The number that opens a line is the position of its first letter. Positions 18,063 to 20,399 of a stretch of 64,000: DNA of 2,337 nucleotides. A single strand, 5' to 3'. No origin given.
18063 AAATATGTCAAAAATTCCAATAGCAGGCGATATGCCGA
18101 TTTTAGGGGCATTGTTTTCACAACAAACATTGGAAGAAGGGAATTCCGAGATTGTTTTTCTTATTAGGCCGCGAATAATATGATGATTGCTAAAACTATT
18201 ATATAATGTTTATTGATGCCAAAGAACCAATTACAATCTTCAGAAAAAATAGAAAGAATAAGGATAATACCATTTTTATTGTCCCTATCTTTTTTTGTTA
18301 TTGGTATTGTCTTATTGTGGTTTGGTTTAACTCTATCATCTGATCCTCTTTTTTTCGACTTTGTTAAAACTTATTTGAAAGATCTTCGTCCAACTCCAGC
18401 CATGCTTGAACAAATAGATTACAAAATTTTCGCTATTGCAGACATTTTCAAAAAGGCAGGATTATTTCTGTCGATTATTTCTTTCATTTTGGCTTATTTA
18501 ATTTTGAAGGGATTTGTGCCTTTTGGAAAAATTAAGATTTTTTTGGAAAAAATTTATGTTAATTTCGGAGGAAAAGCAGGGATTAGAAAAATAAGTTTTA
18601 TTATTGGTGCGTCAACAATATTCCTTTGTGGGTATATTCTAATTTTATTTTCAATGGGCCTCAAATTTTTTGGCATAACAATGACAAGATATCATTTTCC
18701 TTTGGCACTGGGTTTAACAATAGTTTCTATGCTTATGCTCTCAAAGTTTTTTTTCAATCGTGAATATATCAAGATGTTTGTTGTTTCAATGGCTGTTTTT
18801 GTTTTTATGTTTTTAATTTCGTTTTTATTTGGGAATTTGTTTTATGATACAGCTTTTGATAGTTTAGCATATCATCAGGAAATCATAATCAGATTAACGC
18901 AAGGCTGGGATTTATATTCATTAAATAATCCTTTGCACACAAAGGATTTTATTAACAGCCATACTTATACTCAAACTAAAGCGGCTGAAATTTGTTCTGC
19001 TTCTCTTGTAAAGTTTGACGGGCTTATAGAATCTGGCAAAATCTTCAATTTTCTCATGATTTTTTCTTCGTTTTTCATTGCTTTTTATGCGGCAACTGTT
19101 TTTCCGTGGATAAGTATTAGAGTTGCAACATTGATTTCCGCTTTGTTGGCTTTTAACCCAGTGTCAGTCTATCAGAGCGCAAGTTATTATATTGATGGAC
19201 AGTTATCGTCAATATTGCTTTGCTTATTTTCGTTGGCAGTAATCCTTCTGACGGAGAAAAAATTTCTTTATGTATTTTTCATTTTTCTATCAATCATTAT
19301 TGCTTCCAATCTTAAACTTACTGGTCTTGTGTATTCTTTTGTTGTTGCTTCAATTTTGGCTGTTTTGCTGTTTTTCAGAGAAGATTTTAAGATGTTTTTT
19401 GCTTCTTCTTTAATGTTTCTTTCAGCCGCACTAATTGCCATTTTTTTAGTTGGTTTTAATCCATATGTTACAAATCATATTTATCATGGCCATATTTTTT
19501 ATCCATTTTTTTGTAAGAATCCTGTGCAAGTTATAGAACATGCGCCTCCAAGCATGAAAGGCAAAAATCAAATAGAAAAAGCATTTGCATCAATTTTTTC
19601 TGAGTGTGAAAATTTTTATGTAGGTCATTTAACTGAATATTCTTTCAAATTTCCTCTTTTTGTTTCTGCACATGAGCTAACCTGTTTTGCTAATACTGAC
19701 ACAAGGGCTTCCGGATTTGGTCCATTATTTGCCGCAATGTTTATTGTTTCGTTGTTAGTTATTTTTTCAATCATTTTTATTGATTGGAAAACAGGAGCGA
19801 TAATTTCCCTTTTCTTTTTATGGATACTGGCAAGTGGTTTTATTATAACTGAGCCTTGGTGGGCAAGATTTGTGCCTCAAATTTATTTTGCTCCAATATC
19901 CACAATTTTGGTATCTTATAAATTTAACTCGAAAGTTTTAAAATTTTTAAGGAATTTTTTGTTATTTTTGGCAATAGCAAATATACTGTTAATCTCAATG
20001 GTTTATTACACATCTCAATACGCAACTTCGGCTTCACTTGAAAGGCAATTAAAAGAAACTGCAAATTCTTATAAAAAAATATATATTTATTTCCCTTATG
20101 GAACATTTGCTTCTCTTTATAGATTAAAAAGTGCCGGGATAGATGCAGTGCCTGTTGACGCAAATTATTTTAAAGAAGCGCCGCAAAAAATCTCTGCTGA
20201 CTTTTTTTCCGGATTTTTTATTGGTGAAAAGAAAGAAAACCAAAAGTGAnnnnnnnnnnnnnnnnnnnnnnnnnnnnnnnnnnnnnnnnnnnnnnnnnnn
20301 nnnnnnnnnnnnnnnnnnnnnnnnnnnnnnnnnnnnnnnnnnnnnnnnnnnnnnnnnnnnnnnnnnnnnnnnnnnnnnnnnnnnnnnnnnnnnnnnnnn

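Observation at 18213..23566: Gtr/Arn-like three-part glycosylation cassette coupled to UDP-xylose synthesis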

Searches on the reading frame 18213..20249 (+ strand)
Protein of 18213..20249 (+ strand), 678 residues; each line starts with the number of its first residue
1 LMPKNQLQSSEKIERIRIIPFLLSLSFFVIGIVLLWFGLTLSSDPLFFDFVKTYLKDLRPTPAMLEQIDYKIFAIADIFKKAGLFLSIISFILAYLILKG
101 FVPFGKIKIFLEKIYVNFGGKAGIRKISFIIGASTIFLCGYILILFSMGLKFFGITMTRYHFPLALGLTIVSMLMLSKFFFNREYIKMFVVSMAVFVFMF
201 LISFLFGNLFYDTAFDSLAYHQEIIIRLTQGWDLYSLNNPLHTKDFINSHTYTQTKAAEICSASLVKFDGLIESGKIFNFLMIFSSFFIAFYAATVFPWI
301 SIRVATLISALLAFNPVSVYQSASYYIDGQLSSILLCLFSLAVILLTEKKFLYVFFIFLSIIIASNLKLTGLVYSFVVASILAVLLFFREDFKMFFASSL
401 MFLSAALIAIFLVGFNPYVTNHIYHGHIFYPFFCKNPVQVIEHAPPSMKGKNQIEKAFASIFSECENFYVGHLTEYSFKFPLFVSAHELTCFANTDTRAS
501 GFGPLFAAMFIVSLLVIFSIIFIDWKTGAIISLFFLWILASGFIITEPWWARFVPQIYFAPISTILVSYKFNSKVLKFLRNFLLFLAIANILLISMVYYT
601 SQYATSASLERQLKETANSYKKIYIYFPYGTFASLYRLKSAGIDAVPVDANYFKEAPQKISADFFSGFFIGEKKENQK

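Call 4: search_protein_families(library=pfam, proteins=[window:18213-20249:+], max_evalue=0.01)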
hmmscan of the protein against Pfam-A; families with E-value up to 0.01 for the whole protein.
window:18213-20249:+ (678 aa): 0 families

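Call 5: search_protein_families(library=ncbifam, proteins=[window:18213-20249:+], max_evalue=0.01)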
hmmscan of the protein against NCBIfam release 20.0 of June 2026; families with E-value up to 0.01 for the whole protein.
window:18213-20249:+ (678 aa): 0 families

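Call 6: find_homologous_proteins(query=window:18213-20249:+, max_evalue=0.001)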
Query window:18213-20249:+ (678 aa): 36 proteins with E <= 0.001 among 8000 candidates.
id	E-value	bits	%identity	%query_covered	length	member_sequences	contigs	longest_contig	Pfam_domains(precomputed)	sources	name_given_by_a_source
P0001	0.0e+0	1460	100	100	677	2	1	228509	-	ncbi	-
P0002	5.5e-250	850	59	97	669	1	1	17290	-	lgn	-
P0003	1.1e-222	760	55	95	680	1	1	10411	-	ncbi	-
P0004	1.1e-218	746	53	93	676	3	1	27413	-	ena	-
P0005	5.3e-212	724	51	99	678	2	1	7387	-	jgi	jgi:hypothetical protein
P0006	1.1e-186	641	47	98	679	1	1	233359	-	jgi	-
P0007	2.2e-186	640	48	94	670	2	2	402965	-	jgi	-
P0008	5.2e-186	638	48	92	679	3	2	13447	-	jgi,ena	-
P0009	3.2e-183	629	46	98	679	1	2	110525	-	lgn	-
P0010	3.4e-145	503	41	99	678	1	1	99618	-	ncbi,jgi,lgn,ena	ncbi:MAG: hypothetical protein WC527_03470 [Candidatus Margulisiibacteriota bacterium]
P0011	1.4e-135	472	38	98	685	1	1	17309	-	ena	-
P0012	1.1e-130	456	37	95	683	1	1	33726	-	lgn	-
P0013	2.2e-74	270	31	74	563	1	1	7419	-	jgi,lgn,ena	jgi:hypothetical protein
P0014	1.8e-70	257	32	73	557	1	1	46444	-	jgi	jgi:hypothetical protein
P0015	1.1e-68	251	31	77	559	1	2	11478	-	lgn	-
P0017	1.4e-65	240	32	72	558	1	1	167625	-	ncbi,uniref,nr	ncbi:hypothetical protein [Paenibacillus thalictri]|uniref:Glycosyltransferase RgtA/B/C/D-like domai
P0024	2.3e-61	227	31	76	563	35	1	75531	-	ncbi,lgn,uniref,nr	ncbi:hypothetical protein M4D58_13960 [Brevibacillus borstelensis]|uniref:hypothetical protein n=1 T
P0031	1.3e-44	171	27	71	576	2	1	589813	-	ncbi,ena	-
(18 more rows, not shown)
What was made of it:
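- On Curated GT-C sequence families (PMT_2/RgtA-D-like, STT3, GT87, DUF6044 and others in Pfam): UniRef gives two members an RgtA/B/C/D-like name (call 6).
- UniRef names two family members 'Glycosyltransferase RgtA/B/C/D-like domain-containing' (call 6).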

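Call 9: search_solved_structures(query=A1, max_evalue=10, show_alignments=2)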
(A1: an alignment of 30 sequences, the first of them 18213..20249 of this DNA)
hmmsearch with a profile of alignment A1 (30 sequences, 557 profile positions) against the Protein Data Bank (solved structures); distinct sequences matched with E-value up to 10: 0.

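Call 10: search_protein_families(library=pfam, alignment_id=A1, max_evalue=1)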
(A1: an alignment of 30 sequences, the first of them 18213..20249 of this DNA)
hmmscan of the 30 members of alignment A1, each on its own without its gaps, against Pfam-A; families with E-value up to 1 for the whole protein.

A. member 1, window:18213-20249:+ (678 aa): 0 families

B. families by the number of members that match (of 30 scanned): 8 families
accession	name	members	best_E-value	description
PF17591.7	UL41A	3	0.0022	Herpesvirus UL41A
PF11381.13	DUF3185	2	0.0074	Protein of unknown function (DUF3185)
PF13781.11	DoxX_3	1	0.015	DoxX-like family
PF11992.13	TgpA_N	1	0.14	TgpA N-terminal domain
PF12965.13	DUF3854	1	0.19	Domain of unknown function (DUF3854)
PF20237.3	DUF6594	1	0.29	Family of unknown function (DUF6594)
PF06692.16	MNSV_P7B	1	0.46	Melon necrotic spot virus P7B protein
PF07431.17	DUF1512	1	0.59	Protein of unknown function (DUF1512) N-terminal domain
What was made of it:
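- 18213..20249 (+): Polytopic membrane protein of 677/678 aa, a predicted GT-C-fold glycosyltransferase from a family with no Pfam or NCBIfam model. Proposed role: transfer the lipid-linked sugar to an extracytoplasmic acceptor. Invariant residues: D212, D216, Y220 (motif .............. just after helix 185-209), K276, D328, K368, N421, R552. The first ~120 aa, about two extra TM helices, occur only in the Margulis clade. No hit in Pfam, NCBIfam or PDB sequences (calls 4, 5, 9, 10).
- Closest known: ArnA/ArnC/ArnE-F/ArnT lipid A modification pathway. Different: The GT-C has no sequence match to ArnT or PMT_2 (calls 4, 10).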

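Call 14: find_encoding_contigs(protein=P0006, flank=8000, max_places=2)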
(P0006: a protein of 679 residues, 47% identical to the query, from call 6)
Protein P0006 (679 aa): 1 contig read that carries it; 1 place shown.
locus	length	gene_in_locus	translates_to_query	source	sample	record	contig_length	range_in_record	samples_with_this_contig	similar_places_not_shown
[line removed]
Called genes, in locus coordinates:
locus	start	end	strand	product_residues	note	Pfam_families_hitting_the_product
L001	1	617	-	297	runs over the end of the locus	PF01745:IPT, PF01715:IPPT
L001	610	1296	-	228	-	PF04298:Zn_peptidase_2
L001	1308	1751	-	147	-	PF02308:MgtC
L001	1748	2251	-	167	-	PF00694:Aconitase_C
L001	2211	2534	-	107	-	-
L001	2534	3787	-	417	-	PF00330:Aconitase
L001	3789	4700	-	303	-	-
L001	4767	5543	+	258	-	PF22935:RM44_endonuclase (weak), PF14622:Ribonucleas_3_3, PF00636:Ribonuclease_3, PF00035:dsrm, PF14709:DND1_DSRM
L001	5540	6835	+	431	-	PF01979:Amidohydro_1, PF12890:DHOase, PF07969:Amidohydro_3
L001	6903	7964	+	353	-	PF00263:Secretin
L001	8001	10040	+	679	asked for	-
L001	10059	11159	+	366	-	PF00535:Glycos_transf_2, PF10111:Glyco_tranf_2_2 (weak), PF13641:Glyco_tranf_2_3, PF04138:GtrA_DPMS_TM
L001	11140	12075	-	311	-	PF01073:3Beta_HSD, PF01370:Epimerase, PF02719:Polysacc_synt_2 (faint), PF04321:RmlD_sub_bind (weak), PF07993:NAD_binding_4 (faint), PF16363:GDP_Man_Dehyd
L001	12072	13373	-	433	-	PF03721:UDPG_MGDP_dh_N, PF00984:UDPG_MGDP_dh, PF03720:UDPG_MGDP_dh_C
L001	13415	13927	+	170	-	PF04536:TPM_phosphatase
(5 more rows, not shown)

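Call 15: find_encoding_contigs(protein=P0010, flank=8000, max_places=2)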
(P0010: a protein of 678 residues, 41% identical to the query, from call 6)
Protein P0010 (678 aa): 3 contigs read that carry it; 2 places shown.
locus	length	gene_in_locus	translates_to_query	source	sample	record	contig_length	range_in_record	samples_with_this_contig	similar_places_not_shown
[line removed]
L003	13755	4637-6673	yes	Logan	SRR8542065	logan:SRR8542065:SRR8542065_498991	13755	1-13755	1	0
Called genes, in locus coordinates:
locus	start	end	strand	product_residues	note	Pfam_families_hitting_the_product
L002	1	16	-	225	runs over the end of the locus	PF04298:Zn_peptidase_2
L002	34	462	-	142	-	PF02308:MgtC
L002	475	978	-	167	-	PF00694:Aconitase_C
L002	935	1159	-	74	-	-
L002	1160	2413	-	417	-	PF00330:Aconitase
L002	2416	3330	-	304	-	-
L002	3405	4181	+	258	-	PF22935:RM44_endonuclase, PF14622:Ribonucleas_3_3, PF00636:Ribonuclease_3, PF00035:dsrm, PF14709:DND1_DSRM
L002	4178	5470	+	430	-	PF01979:Amidohydro_1, PF12890:DHOase, PF07969:Amidohydro_3 (weak)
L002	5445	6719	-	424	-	PF20511:PMI_typeI_cat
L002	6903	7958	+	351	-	PF00263:Secretin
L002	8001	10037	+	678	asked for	-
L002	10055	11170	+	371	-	PF00535:Glycos_transf_2, PF13641:Glyco_tranf_2_3, PF04138:GtrA_DPMS_TM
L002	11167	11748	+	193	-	PF13489:Methyltransf_23, PF13847:Methyltransf_31 (weak), PF08241:Methyltransf_11, PF13649:Methyltransf_25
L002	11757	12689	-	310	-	PF01073:3Beta_HSD, PF01370:Epimerase, PF02719:Polysacc_synt_2 (weak), PF07993:NAD_binding_4 (faint), PF16363:GDP_Man_Dehyd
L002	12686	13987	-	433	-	PF03721:UDPG_MGDP_dh_N, PF00984:UDPG_MGDP_dh, PF03720:UDPG_MGDP_dh_C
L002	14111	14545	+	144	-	PF04536:TPM_phosphatase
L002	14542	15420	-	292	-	PF01259:SAICAR_synt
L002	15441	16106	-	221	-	PF02254:TrkA_N, PF03807:F420_oxidored (weak), PF02080:TrkA_C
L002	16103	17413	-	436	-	PF02386:TrkH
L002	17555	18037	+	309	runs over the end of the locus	PF01116:F_bP_aldolase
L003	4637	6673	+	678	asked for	-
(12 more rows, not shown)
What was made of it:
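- Adjacency of UXS and UGDH there is weak evidence on its own (calls 14, 15). The whole region is syntenic across Margulis-type genomes, housekeeping genes included (calls 14, 15).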

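Call 16: find_encoding_contigs(protein=P0017, flank=8000, max_places=1)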
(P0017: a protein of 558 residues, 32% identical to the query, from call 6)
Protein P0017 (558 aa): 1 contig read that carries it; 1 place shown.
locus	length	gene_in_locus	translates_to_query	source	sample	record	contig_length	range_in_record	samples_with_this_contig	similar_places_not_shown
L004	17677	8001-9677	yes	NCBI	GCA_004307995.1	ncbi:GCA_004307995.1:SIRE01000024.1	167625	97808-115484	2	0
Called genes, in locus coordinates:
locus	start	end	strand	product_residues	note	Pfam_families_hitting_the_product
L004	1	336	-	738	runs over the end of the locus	-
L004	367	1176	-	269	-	PF00072:Response_reg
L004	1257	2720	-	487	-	PF00535:Glycos_transf_2, PF13641:Glyco_tranf_2_3, PF13632:Glyco_trans_2_3, PF03142:Chitin_synth_2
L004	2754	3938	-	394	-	PF02985:HEAT (faint), PF13646:HEAT_2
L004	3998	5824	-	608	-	PF13522:GATase_6, PF13537:GATase_7, PF01380:SIS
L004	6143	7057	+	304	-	PF01040:UbiA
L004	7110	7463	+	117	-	PF00893:Multi_Drug_Res (weak), PF10639:TMEM234 (weak), PF00892:EamA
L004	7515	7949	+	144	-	PF02681:DUF212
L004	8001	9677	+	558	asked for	-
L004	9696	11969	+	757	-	-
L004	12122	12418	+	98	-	PF20119:DUF6509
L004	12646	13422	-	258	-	PF20102:DUF6492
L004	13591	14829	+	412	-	PF07690:MFS_1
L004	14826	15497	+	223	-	PF01569:PAP2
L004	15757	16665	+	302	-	PF01326:PPDK_N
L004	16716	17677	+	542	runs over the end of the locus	PF27448:Rph_4th, PF00391:PEP-utilizers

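Call 17: find_encoding_contigs(protein=P0024, flank=8000, max_places=1)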
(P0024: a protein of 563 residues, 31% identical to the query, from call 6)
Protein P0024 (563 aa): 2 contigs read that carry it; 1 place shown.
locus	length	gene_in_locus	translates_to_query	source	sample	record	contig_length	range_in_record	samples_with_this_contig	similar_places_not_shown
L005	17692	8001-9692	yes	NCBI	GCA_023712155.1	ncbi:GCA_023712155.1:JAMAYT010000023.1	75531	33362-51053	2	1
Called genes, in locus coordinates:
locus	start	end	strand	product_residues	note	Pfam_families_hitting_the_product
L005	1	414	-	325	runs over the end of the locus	PF02779:Transket_pyr, PF02780:Transketolase_C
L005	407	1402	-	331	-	PF00676:E1_dh, PF02775:TPP_enzyme_C (weak)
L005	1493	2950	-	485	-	PF00392:GntR, PF00155:Aminotran_1_2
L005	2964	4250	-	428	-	PF06808:DctM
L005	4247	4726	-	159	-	PF04290:DctQ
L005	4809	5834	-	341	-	PF03480:DctP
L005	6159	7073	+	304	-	PF01040:UbiA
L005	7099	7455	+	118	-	PF00892:EamA (weak), PF00893:Multi_Drug_Res (weak)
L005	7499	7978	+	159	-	PF02681:DUF212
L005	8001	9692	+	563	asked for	-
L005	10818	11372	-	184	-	PF04309:G3P_antiterm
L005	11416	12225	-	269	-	PF01261:AP_endonuc_2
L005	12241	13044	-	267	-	PF00528:BPD_transp_1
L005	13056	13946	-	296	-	PF00528:BPD_transp_1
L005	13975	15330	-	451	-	PF01547:SBP_bac_1, PF13416:SBP_bac_8, PF13343:SBP_bac_6 (faint)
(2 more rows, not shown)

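Call 18: find_encoding_contigs(protein=P0031, flank=8000, max_places=1)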
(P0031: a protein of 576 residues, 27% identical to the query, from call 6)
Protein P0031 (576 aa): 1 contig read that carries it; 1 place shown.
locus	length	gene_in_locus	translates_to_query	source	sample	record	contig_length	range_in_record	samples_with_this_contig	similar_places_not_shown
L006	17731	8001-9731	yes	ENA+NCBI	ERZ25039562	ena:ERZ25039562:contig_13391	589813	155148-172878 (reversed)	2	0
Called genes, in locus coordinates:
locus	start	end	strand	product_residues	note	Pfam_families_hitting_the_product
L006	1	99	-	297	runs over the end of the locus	PF13241:NAD_binding_7 (weak), PF14824:Sirohm_synth_M, PF01925:TauE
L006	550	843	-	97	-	-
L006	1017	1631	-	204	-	PF01077:NIR_SIR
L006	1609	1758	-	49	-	-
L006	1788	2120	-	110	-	PF03460:NIR_SIR_ferr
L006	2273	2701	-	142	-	PF00175:NAD_binding_1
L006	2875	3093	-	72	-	-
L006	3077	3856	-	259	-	PF00258:Flavodoxin_1, PF00667:FAD_binding_1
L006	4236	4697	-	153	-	PF00590:TP_methylase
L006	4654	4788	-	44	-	PF00590:TP_methylase (weak)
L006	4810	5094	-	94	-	PF22594:GTP-eEF1A_C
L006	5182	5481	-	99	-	-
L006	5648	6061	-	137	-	PF00009:GTP_EFTU, PF01926:MMR_HSR1 (faint)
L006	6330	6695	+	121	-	-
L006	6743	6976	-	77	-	PF01507:PAPS_reduct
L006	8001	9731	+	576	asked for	-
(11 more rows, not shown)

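Call 19: predict_structure(alignment_id=A1)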
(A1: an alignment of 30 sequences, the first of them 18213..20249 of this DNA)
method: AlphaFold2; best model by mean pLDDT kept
length: 678 residues; sequences in the alignment: 30
mean_pLDDT: 90.2   pTM: 0.91
mean pLDDT of the five models: 90.2, 89.2, 87.6, 87.0, 86.6
residues with pLDDT >= 90: 485; 70-90: 146; 50-70: 43; < 50: 4
segments of 3 or more residues with pLDDT < 50: none
pLDDT, mean of each block of 10 residues (from residue 1): 53 76 94 96 95 88 84 93 96 93 86 90 97 98 95 94 98 98 96 97 95 90 94 81 78 87 97 96 98 97 97 95 94 96 95 95 92 91 94 94 93 81 76 64 70 86 79 73 91 82 94 98 96 93 71 87 97 97 98 94 93 96 94 94 96 92 93 76
secondary structure, 60 per line:
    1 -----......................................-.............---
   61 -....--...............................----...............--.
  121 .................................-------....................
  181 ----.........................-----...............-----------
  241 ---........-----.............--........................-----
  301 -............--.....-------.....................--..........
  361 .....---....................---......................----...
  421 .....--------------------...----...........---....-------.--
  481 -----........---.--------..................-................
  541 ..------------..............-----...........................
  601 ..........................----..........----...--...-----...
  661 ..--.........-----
elements in order: H6-43 H45-57 H62-65 H68-98 H103-117 H120-153 H161-180 H185-209 H215-229 H244-251 H257-269 H272-295 H302-313 H316-320 H328-348 H351-365 H369-388 H392-413 H418-425 H453-462 H486-493 H506-523 H525-542 H555-568 H574-619 E620-626 H631-640 E645-647 E658-662 E665-673
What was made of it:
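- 18213..20249 (+): AF2 model pLDDT 90.2, pTM 0.91 (call 19).
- On CAZy GT136 (C. youngae ORF12): The C-terminal domain is only about 60-80 aa (call 19).
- GT-C fold: AF2 pLDDT 90.2 (call 19).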
